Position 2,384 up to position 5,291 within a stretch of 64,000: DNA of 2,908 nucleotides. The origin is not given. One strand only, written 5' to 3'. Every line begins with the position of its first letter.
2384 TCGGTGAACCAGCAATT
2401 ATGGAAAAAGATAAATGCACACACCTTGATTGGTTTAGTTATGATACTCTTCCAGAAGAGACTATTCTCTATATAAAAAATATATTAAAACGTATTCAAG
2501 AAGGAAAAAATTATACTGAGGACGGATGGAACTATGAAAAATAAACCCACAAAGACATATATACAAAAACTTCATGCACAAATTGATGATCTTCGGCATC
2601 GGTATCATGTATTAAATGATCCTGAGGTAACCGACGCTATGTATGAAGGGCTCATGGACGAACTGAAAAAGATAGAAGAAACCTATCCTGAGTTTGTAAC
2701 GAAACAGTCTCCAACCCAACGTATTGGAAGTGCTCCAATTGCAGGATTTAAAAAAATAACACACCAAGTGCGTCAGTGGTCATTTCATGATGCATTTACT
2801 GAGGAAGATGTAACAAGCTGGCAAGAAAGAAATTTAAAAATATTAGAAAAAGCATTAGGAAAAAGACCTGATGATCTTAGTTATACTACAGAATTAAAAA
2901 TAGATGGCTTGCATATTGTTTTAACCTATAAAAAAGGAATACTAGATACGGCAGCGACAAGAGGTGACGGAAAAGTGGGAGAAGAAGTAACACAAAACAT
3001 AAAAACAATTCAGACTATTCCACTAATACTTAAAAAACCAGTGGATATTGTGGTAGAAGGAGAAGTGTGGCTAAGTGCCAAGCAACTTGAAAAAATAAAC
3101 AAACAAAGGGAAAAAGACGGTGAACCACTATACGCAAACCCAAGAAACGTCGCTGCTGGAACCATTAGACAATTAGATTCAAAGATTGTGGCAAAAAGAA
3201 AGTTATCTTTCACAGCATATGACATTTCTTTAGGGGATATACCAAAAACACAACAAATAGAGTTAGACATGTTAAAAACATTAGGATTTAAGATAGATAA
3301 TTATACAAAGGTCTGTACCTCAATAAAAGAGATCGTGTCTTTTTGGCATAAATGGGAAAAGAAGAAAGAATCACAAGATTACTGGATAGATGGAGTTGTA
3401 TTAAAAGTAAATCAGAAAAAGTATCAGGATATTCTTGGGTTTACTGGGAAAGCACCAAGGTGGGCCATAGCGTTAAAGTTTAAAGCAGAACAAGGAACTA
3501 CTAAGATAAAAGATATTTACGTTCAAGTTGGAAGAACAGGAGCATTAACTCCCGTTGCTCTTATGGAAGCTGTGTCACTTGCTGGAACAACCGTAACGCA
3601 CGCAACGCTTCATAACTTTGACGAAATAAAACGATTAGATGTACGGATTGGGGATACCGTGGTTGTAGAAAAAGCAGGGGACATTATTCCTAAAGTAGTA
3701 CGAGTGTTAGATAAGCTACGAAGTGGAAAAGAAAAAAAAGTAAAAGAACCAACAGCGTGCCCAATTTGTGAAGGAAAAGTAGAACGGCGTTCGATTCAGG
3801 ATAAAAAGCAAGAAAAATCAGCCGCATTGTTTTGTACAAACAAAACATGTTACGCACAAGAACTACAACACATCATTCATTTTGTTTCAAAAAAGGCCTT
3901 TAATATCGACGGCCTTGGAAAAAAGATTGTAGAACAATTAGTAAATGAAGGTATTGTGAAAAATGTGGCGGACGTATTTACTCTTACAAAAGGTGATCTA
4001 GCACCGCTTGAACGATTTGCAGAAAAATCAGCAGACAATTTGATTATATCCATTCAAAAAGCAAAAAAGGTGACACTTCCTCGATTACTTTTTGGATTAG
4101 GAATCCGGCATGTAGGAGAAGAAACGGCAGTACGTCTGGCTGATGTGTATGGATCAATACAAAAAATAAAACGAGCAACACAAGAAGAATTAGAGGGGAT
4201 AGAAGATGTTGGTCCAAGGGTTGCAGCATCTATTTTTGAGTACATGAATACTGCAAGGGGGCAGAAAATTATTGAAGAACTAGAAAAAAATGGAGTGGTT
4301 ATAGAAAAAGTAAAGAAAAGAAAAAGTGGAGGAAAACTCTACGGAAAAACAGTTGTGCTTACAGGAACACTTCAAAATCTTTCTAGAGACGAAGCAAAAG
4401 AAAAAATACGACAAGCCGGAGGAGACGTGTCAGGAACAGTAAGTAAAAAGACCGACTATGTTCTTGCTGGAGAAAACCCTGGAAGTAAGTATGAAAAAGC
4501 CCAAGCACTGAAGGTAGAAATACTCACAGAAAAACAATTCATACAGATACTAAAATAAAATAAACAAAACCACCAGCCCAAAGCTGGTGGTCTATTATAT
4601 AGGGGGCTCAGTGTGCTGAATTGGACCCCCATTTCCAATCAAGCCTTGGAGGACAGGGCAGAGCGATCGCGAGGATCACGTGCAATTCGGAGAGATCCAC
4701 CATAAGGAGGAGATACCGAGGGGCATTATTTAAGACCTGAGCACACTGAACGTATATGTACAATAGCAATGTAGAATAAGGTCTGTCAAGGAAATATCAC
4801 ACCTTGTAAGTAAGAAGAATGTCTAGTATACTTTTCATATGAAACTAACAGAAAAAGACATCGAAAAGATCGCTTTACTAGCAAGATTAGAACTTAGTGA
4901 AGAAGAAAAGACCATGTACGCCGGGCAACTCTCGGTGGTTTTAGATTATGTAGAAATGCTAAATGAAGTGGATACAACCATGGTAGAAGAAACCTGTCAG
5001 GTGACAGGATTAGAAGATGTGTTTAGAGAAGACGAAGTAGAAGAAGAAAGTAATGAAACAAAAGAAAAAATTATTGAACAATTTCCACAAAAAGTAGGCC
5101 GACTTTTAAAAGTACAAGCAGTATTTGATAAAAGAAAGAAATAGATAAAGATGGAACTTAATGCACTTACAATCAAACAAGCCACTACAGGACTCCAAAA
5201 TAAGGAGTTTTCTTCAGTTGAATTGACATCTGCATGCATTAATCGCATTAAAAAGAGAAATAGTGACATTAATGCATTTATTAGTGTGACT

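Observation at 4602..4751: ~150-nt G+C-rich structured element between the ligA terminator and gatC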

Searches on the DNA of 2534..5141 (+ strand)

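Call 4: search_rna_families(source=window, start=4500, end=4900, threshold=evalue, max_evalue=10, show_alignments=4)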
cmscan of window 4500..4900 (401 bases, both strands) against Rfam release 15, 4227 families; matches with E-value up to 10: 3.
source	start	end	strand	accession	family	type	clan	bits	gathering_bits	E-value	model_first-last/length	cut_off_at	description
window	4805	4883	+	RF01190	snR50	Gene; snRNA; snoRNA; CD-box;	-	16.7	45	6.6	1-89/89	no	Small nucleolar RNA snR50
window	4562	4631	-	RF02399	NsiR1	Gene; sRNA;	-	16.4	39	0.93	1-60/60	no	Nitrogen stress-induced RNA 1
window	4506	4634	+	RF01219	snoR100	Gene; snRNA; snoRNA; HACA-box;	-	16.1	50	1.5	1-116/116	no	Small nucleolar RNA snoR100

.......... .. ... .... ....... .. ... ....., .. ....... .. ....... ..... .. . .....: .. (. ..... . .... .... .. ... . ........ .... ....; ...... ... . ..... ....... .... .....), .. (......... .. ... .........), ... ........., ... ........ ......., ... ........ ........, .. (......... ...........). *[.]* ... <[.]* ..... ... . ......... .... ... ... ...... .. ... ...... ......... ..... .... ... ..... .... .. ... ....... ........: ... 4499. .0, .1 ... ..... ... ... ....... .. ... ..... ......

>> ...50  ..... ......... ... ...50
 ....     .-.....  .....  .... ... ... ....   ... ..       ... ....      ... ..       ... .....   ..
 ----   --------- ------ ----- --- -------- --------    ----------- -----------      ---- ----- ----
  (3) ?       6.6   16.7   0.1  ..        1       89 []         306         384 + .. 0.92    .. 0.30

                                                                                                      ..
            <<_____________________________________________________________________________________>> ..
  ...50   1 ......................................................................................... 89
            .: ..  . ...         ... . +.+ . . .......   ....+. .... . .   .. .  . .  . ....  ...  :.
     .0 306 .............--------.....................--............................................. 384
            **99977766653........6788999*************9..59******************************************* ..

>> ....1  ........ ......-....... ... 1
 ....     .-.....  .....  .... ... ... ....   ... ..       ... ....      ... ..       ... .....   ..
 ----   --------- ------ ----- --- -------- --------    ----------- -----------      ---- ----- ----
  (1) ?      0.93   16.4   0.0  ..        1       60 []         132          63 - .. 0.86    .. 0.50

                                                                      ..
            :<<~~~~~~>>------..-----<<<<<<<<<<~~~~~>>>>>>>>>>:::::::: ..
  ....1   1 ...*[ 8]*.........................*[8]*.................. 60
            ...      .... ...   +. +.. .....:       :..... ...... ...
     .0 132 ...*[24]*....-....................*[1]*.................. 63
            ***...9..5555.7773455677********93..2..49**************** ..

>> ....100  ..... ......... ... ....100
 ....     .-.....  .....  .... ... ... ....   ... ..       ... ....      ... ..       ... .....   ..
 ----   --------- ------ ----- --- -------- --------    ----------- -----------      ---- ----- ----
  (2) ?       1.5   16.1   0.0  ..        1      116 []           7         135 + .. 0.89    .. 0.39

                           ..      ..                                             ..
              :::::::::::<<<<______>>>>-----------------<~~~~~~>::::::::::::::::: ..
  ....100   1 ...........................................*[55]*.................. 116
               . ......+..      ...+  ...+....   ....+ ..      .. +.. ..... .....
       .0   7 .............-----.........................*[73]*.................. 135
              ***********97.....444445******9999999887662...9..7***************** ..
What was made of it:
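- There is no T-box or riboswitch hit even at E <= 10 (call 4).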

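Call 19: search_rna_families(sources=[L003, L004, L005, L007, L008, L009, L010, L011, L012, L013, L014, L017, L018, L019, L020, L021, L022, L023, L024, L006], threshold=gathering)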
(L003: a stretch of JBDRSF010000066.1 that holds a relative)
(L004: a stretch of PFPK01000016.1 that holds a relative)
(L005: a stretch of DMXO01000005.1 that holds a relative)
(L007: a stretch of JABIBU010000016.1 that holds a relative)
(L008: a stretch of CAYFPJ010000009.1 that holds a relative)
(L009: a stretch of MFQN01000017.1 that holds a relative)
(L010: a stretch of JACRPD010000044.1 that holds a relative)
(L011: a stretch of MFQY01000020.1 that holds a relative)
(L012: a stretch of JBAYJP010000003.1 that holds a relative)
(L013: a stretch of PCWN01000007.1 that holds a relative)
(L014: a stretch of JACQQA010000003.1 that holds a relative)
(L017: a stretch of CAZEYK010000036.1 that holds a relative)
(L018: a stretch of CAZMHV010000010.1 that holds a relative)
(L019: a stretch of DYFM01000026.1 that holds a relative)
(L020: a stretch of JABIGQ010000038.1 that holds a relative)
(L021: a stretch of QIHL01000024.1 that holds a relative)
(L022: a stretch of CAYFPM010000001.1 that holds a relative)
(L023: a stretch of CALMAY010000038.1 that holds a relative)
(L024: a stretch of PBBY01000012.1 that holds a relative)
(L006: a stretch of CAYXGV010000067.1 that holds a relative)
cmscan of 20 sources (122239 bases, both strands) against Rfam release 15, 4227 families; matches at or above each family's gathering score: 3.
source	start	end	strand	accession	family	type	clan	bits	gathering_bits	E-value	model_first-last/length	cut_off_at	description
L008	2777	2853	-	RF00005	tRNA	Gene; tRNA;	CL00001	53.8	29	1.8e-08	1-71/71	no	tRNA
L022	2799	2877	-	RF00005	tRNA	Gene; tRNA;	CL00001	49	29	3.6e-07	1-71/71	no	tRNA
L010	6205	6288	+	RF00005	tRNA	Gene; tRNA;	CL00001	47.3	29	1e-06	1-70/71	3'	tRNA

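Call 36: search_rna_families(source=L029, start=4480, end=4730, threshold=evalue, max_evalue=10, show_alignments=2)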
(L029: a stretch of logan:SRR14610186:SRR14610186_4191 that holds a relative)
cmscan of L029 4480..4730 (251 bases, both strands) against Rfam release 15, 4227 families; matches with E-value up to 10: 3.
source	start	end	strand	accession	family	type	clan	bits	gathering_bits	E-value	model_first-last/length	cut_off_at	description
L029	4524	4571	+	RF01129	sR44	Gene; snRNA; snoRNA; CD-box;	-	18.6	45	0.015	1-55/55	no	Small nucleolar RNA sR44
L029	4594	4645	-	RF02463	Ms_AS-1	Gene; sRNA;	-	12.4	37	4.2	1-98/98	no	Mycobacterium sRNA Ms_AS-1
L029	4506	4543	-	RF03050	RAGATH-25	Gene; sRNA;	-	11.4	49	3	1-50/50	no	RAGATH-25 RNA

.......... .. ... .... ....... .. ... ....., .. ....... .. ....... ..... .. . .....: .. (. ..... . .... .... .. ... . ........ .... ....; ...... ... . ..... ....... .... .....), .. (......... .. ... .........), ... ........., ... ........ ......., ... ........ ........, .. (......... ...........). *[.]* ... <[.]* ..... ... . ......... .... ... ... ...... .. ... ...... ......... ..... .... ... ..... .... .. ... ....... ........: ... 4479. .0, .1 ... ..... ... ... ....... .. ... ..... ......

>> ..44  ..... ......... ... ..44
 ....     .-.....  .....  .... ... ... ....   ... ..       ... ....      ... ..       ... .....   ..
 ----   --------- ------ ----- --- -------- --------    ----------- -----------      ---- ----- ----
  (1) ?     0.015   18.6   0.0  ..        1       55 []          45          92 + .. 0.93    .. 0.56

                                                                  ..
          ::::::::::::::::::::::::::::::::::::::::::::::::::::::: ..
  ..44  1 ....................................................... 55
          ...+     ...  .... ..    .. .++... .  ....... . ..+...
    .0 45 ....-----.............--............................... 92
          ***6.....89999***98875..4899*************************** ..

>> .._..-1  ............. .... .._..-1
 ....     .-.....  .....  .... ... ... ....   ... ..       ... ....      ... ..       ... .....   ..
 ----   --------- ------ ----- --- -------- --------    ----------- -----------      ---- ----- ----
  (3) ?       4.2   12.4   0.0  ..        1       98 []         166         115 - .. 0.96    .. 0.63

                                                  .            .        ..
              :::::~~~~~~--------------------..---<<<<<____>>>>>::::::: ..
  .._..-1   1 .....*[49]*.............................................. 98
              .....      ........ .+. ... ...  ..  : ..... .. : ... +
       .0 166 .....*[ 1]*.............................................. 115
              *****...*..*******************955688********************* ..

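Call 37: search_rna_families(source=L023, start=2690, end=3000, threshold=evalue, max_evalue=10, show_alignments=2)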
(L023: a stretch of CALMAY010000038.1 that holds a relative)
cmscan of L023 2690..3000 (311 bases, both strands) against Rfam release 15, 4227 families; matches with E-value up to 10: 6.
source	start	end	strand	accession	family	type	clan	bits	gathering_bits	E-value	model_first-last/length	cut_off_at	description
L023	2711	2781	-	RF04109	mir-1305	Gene; miRNA;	-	20.7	63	0.14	1-83/83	no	mir-1305 microRNA precursor family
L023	2721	2770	-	RF00047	mir-2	Gene; miRNA;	-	16.9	45.5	1.1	1-72/72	no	mir-2 microRNA precursor family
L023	2712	2779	-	RF04096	mir-4433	Gene; miRNA;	-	16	77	1.7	1-83/83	no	mir-4433 microRNA precursor family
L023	2723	2768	-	RF00934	mir-463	Gene; miRNA;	-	14.5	70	5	1-66/66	no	mir-463 microRNA precursor family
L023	2706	2782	-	RF04230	mir-9261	Gene; miRNA;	-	13.6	86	8.3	1-92/92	no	mir-9261 microRNA precursor family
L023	2690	2764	+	RF02377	SurA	Gene; sRNA;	-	9.2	100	3.4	197-279/279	5'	SurA sRNA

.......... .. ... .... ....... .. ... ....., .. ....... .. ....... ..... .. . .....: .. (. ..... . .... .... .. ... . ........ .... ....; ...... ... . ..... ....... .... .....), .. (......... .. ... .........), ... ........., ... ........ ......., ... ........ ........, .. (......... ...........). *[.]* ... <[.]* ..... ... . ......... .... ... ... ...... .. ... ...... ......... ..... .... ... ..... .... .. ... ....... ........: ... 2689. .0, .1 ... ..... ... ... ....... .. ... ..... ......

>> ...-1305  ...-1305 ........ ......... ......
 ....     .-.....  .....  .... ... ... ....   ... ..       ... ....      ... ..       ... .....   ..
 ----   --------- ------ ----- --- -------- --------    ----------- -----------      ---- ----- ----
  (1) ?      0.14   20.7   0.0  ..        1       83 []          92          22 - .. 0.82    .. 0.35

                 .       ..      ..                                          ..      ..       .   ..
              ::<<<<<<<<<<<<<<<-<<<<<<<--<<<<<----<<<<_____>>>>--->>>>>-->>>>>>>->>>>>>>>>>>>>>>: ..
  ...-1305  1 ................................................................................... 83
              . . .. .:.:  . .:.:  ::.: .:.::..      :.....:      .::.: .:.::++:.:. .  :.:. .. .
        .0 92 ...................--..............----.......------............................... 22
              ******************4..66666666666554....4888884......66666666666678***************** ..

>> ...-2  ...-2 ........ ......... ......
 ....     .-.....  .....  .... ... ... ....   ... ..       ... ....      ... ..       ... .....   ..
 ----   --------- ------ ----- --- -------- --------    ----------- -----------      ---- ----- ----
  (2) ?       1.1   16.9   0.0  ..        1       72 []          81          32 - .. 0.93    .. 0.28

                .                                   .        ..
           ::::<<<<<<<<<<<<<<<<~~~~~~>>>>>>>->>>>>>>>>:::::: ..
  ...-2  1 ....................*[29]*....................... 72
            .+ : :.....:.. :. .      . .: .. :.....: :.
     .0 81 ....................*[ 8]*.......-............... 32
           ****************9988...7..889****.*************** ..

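Call 41: build_rna_model(alignment_id=A2)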
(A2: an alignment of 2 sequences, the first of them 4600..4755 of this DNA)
Model R1 built from alignment A2 (2 sequences, 156 columns); structure: RNAalifold consensus.
model positions 156; base pairs 40; branch points 2; effective number of sequences 0.79; information 0.591 bits per position. Calibrated on 0.2 Mb of random sequence (short: E-values are rough).
structure used (alignment columns):
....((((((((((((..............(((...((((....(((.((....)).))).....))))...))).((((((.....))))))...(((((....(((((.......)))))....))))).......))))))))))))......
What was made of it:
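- Tried and rejected: Model R1 was built from the window's sequence and fold (call 41).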

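Call 42: search_with_rna_model(model_id=R1, sources=[window, L003, L004, L005, L006, L007, L008, L009, L010, L011, L012, L013, L014, L015, L016, L017, L018, L019, L020, L021, L022, L023, L024, L025, L028, L029], max_evalue=10)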
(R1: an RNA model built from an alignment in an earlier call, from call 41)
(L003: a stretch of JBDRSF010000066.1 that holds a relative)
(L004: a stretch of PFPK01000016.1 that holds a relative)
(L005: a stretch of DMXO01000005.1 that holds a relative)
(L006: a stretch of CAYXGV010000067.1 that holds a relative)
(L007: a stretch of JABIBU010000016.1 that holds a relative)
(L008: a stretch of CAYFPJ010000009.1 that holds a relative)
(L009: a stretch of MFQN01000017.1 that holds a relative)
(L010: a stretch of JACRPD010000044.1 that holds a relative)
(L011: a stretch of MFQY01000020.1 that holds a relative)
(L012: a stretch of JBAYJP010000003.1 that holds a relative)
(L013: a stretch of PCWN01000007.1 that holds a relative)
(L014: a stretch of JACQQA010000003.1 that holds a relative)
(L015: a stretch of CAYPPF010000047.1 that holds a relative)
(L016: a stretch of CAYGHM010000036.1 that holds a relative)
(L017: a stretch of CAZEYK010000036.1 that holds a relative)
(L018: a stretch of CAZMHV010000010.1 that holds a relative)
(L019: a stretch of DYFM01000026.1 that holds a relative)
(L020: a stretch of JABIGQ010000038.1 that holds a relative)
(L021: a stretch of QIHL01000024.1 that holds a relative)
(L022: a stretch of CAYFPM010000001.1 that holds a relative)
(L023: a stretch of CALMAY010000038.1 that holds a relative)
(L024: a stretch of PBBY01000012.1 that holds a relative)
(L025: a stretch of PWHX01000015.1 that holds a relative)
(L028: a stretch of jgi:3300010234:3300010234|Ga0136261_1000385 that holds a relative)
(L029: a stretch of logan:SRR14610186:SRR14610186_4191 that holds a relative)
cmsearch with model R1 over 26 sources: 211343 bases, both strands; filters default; matches with E-value up to 10: 1.
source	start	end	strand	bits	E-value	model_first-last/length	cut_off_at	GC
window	4600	4755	-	204.3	2.6e-44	1-156/156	no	0.53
